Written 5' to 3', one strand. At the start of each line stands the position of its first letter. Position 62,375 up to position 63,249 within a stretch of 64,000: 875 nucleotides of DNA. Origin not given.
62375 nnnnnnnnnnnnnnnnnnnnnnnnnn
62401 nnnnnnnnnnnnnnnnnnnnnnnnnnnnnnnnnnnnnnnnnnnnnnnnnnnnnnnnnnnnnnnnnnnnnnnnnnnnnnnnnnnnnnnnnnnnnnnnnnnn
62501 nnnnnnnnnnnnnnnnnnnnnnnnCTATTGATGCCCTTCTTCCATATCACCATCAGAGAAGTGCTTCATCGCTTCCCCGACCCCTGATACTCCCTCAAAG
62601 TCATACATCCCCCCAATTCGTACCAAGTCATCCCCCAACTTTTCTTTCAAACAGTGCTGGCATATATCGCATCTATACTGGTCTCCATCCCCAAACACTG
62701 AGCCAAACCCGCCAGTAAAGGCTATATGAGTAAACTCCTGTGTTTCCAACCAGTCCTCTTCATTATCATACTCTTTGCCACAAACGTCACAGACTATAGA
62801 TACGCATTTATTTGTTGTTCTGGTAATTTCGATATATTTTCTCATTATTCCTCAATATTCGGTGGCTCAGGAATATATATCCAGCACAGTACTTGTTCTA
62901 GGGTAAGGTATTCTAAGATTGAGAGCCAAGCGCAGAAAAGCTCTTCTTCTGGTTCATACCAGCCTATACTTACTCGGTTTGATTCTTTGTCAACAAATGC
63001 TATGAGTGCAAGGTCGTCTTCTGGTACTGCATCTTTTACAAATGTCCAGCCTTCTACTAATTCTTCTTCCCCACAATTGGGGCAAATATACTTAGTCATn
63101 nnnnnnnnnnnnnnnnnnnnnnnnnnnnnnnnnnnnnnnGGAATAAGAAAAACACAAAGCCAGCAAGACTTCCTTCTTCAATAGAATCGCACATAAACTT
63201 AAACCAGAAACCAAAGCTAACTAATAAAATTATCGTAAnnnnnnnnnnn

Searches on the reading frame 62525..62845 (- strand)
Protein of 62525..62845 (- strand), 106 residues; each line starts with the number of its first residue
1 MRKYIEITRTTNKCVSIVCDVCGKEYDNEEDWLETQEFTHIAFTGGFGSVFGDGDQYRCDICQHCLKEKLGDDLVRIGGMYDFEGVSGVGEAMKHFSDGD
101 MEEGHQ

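Call 27: find_encoding_contigs(protein=window:62525-62845:-, flank=10000, max_places=3)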
Protein window:62525-62845:- (106 aa): no gene with exactly this product is on record in the collection.

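Call 61: search_protein_families(library=pfam, max_evalue=0.01, proteins=[window:62525-62845:-])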
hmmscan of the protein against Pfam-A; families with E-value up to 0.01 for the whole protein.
window:62525-62845:- (106 aa): 1 family
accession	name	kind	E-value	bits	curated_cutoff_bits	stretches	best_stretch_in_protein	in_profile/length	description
PF00301.25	Rubredoxin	-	0.0019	18.6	23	0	18-32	3-17/47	Rubredoxin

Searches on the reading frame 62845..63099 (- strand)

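Call 61: search_protein_families(library=pfam, max_evalue=0.01, proteins=[window:62845-63099:-])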
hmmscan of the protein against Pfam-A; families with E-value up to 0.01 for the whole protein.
window:62845-63099:- (84 aa): 1 family
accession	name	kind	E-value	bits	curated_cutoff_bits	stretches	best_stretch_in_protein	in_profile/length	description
PF07754.17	HVO_2753_ZBP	-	0.0077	16.5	33.2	0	2-14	15-27/46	Small zinc finger protein HVO_2753-like, Zn-binding pocket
